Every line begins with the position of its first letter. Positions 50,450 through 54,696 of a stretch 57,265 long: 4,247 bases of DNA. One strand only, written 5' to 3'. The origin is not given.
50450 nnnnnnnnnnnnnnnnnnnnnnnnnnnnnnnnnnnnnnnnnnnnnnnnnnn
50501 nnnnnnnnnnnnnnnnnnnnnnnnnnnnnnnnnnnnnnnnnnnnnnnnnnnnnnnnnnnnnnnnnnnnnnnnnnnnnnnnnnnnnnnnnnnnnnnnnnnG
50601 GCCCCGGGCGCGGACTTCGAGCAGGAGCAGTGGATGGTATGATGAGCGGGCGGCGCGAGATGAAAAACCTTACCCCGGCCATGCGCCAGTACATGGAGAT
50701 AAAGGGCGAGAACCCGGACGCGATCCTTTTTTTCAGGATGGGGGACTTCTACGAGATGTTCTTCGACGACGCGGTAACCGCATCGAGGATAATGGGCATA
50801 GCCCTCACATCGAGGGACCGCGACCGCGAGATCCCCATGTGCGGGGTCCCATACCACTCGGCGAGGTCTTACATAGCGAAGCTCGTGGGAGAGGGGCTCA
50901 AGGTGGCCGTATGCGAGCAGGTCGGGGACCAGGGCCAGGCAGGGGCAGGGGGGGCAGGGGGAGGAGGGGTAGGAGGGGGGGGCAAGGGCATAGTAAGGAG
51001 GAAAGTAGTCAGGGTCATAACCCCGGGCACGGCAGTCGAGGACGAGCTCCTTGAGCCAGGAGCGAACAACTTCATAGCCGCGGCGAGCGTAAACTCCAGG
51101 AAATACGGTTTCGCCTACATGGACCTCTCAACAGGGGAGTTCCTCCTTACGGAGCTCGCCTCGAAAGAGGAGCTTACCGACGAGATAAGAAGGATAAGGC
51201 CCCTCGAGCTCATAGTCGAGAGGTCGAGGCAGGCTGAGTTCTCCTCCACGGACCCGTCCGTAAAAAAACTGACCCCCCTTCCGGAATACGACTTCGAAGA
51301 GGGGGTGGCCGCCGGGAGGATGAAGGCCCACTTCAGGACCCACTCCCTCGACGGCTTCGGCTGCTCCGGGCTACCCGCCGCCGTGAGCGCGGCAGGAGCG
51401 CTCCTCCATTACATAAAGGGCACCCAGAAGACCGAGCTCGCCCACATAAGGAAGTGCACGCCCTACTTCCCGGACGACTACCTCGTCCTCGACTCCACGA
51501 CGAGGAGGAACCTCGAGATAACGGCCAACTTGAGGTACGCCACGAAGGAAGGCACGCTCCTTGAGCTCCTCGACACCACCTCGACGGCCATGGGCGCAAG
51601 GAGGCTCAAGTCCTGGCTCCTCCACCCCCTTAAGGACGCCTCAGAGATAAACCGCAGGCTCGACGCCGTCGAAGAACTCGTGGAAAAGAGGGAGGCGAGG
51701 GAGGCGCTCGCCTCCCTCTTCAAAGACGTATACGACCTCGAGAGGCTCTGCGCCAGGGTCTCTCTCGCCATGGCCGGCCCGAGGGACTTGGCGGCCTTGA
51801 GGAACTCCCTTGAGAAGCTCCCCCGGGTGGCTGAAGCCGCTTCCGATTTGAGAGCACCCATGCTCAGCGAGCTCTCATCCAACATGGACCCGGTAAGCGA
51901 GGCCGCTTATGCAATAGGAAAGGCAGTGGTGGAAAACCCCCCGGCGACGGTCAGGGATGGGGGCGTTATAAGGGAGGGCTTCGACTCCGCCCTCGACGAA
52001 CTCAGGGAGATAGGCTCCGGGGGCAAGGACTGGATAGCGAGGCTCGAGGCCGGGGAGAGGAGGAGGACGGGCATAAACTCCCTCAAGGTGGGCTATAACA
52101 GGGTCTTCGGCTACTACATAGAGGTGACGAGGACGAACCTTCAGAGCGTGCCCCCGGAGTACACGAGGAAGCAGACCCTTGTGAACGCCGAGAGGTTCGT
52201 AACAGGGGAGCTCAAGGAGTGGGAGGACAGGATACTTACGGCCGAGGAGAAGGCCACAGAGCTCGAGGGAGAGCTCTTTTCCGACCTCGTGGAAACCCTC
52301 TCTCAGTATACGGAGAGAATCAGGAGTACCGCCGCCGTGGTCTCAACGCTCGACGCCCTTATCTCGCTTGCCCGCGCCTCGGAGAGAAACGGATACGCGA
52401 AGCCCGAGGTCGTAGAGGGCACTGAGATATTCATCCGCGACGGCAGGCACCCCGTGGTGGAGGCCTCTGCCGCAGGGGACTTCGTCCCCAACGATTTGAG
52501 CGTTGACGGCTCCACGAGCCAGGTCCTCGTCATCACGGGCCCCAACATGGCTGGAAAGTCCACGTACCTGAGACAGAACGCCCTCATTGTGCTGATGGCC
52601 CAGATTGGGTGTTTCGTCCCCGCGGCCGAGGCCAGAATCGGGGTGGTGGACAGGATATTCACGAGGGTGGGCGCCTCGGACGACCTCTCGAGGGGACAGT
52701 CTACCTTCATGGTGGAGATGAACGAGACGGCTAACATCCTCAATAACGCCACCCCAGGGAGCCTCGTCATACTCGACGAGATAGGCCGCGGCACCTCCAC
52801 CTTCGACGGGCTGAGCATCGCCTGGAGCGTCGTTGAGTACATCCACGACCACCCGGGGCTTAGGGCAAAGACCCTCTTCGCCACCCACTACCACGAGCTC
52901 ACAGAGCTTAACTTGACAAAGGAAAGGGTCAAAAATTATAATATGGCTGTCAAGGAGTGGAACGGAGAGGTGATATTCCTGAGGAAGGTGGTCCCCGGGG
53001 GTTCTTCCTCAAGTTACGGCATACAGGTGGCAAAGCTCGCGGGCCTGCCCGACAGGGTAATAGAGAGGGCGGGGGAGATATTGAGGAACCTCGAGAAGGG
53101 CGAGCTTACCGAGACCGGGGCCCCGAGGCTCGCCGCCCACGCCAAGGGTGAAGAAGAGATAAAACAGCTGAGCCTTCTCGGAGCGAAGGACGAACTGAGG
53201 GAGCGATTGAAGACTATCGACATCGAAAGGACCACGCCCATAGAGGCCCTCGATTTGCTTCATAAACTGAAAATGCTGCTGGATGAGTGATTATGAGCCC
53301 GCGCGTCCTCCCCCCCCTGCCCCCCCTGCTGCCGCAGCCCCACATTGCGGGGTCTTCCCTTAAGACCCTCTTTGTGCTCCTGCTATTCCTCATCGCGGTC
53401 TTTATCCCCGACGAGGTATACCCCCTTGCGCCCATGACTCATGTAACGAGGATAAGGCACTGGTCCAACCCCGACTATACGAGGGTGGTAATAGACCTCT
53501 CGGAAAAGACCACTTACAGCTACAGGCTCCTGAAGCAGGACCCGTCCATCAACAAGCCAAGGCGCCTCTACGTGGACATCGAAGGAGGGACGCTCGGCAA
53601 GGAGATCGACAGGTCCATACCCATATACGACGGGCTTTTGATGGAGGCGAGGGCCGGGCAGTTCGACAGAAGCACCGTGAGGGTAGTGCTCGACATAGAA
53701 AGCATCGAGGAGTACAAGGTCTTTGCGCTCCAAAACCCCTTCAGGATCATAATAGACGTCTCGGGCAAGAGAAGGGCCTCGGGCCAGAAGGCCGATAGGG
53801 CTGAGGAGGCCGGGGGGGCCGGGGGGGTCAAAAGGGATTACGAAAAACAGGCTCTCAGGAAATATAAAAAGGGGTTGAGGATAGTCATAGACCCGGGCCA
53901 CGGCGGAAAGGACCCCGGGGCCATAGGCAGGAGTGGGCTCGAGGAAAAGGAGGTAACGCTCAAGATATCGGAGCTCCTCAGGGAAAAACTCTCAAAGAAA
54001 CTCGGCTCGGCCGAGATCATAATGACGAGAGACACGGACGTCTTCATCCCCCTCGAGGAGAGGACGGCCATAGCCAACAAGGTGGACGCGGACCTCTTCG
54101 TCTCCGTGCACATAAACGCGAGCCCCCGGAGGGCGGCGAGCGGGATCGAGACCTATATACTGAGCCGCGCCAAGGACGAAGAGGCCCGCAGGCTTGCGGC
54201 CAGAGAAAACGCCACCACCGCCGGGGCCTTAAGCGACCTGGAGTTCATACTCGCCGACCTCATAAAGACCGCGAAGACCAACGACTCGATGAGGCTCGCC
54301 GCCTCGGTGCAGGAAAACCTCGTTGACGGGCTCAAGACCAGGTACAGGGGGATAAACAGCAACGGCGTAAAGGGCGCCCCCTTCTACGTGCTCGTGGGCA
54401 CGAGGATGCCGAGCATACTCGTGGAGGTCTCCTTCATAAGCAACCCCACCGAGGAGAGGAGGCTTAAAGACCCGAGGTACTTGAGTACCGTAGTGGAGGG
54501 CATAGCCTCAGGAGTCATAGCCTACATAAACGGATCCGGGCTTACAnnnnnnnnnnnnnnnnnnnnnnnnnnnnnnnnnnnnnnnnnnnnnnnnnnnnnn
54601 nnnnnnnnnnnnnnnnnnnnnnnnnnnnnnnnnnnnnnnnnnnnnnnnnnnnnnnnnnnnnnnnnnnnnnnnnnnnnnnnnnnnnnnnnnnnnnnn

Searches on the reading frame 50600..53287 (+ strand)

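Call 68: search_protein_families(library=pfam, proteins=[window:50600-53287:+], max_evalue=0.001)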
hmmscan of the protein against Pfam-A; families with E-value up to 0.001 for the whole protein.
window:50600-53287:+ (896 aa): 5 families
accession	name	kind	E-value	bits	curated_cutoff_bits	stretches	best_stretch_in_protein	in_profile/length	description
PF00488.27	MutS_V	-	3.7e-87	291.6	30.2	1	643-832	1-188/188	MutS domain V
PF05192.23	MutS_III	-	4.4e-54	184.2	34.1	1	300-591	1-194/194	MutS domain III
PF01624.25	MutS_I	-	1.6e-40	138.3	20.6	1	25-149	1-113/113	MutS domain I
PF05190.23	MutS_IV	-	5e-31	107.3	22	1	460-551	1-92/92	MutS family domain IV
PF05188.22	MutS_II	-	5.6e-28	98.4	25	1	157-284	1-133/133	MutS domain II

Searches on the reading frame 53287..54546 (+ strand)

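Call 68: search_protein_families(library=pfam, proteins=[window:53287-54546:+], max_evalue=0.001)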
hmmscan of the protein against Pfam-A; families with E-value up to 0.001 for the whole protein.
window:53287-54546:+ (420 aa): 3 families
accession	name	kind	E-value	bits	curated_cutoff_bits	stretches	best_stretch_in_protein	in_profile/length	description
PF01520.23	Amidase_3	-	3.4e-54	183.9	27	1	199-411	1-173/174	N-acetylmuramoyl-L-alanine amidase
PF11741.13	AMIN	-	1.2e-13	51.5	20.5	1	56-140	2-82/101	AMIN domain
PF24837.1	AMIN-like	-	1e-05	26.1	27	0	122-159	92-128/129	AMIN-like domain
